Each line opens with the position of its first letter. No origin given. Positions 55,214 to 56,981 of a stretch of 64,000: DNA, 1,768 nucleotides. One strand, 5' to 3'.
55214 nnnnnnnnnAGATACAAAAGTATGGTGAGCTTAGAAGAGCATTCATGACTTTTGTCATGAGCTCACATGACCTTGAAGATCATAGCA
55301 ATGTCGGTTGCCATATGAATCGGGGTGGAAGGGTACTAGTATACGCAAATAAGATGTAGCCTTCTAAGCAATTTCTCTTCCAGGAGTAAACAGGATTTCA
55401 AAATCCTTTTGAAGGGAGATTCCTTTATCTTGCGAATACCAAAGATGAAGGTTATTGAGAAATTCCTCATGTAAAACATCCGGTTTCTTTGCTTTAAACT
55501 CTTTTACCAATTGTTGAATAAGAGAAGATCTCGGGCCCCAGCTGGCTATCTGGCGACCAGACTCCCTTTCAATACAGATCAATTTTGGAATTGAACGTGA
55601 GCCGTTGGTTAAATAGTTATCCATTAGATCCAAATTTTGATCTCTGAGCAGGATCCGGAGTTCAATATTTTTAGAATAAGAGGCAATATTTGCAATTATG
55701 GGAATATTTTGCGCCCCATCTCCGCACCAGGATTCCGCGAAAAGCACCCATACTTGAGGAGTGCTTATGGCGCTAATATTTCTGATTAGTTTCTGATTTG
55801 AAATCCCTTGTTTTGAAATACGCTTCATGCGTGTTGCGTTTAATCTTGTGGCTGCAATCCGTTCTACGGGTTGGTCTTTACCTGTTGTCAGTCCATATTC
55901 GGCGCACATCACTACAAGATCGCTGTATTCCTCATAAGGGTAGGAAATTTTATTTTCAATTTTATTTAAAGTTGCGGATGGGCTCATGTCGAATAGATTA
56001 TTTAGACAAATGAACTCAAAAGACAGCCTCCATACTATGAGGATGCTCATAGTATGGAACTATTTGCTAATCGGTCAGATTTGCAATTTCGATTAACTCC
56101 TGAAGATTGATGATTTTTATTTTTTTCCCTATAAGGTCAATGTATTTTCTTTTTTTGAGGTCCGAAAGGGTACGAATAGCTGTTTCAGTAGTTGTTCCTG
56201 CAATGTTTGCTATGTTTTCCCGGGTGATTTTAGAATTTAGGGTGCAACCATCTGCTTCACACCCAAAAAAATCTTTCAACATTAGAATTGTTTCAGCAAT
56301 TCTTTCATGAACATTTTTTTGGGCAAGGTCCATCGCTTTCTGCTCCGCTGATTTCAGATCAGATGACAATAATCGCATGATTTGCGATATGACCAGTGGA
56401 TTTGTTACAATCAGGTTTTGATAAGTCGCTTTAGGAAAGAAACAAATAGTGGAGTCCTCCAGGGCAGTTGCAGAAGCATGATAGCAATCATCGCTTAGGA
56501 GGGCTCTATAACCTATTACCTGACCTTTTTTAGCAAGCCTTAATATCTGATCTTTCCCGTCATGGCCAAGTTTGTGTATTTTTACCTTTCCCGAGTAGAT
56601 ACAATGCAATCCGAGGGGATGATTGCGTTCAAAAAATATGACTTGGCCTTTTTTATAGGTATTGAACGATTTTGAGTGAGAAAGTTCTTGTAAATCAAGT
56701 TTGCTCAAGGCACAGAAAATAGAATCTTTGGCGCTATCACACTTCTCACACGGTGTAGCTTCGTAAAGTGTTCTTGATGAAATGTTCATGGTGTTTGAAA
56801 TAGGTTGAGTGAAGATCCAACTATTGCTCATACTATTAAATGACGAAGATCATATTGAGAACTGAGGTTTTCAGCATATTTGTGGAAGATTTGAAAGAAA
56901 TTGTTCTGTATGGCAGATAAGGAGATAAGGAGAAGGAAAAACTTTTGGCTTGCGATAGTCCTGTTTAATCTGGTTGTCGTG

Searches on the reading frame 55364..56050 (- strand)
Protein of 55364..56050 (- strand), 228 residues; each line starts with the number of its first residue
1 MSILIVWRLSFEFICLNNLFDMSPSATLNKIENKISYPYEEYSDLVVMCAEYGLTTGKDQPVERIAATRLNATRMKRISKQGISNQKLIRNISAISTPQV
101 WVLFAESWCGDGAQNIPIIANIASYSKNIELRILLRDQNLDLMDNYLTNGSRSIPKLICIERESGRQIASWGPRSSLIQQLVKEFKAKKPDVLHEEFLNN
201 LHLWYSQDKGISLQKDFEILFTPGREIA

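Call 7: search_protein_families(library=pfam, proteins=[window:55364-56050:-], max_evalue=0.001)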
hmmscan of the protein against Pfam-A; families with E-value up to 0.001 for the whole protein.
window:55364-56050:- (228 aa): 1 family
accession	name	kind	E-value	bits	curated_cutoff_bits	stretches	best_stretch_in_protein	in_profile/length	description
PF14595.12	Thioredoxin_9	-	5.5e-37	127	25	1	66-186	10-129/129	Thioredoxin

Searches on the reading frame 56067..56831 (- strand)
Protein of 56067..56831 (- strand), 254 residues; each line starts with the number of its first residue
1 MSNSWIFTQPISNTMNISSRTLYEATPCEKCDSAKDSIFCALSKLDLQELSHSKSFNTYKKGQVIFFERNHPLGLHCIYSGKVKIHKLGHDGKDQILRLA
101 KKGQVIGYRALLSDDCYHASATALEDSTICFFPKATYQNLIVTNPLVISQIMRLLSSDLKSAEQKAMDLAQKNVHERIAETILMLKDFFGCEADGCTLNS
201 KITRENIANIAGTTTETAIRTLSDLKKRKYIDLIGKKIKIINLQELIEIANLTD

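Call 7: search_protein_families(library=pfam, proteins=[window:56067-56831:-], max_evalue=0.001)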
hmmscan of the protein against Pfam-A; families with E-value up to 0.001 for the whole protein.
window:56067-56831:- (254 aa): 3 families
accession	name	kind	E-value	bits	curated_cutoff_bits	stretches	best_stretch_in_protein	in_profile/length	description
PF00027.35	cNMP_binding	-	4.5e-20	71.9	27.5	1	58-143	3-88/89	Cyclic nucleotide-binding domain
PF13545.12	HTH_Crp_2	-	1.5e-14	54.1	27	1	176-248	1-69/70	Crp-like helix-turn-helix domain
PF00325.26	Crp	-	5.5e-05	23.3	21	1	202-231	3-32/32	Bacterial regulatory proteins, crp family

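Call 10: search_protein_families(library=ncbifam, proteins=[window:56067-56831:-], max_evalue=0.001)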
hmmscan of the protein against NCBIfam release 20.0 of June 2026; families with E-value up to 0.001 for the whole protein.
window:56067-56831:- (254 aa): 12 families
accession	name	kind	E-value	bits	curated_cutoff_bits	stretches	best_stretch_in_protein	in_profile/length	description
NF008365.0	PRK11161.1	subfamily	4.5e-27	94.9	228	1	25-252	17-245/250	fumarate/nitrate reduction transcriptional regulator Fnr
NF045989.1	TransRegFnrLRhodb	equivalog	2.7e-21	75.9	300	1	25-249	7-234/245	transcriptional regulator FnrL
NF008732.0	PRK11753.1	equivalog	2.5e-16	59.8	266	1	50-240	20-210/214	cAMP-activated global transcriptional regulator CRP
NF050806.1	TransRegFixKCaul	equivalog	1.6e-15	57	300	1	53-233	22-196/215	transcriptional regulator FixK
TIGR03697.1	NtcA_cyano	equivalog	1.8e-13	50.7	244.95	1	62-242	1-184/193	global nitrogen regulator NtcA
NF010499.0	PRK13918.1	equivalog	1.3e-11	44.4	274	1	58-251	16-202/205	CRP/FNR family transcriptional regulator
NF053664.1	TransRegPtrACyano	equivalog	1.5e-09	37.5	300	1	76-240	31-189/196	Crp/Fnr family transcriptional regulator PtrA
NF052518.1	TransRegLdrP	equivalog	5.4e-09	36.4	300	1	61-247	6-185/195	transcriptional regulator LdrP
NF006901.0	PRK09392.1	equivalog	6.5e-08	32.2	211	1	39-250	15-221/236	transcriptional activator FtrB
NF058543.1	ActPatMycb56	equivalog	7.1e-07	28.4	460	1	38-155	3-118/317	acetyltransferase Pat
NF041163.2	encap_f2b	equivalog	3e-06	26.6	400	1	46-164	87-206/450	family 2B encapsulin nanocompartment shell protein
NF007707.0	PRK10402.1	subfamily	1.5e-05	24.8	180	1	48-185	25-162/226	transcriptional regulator YeiL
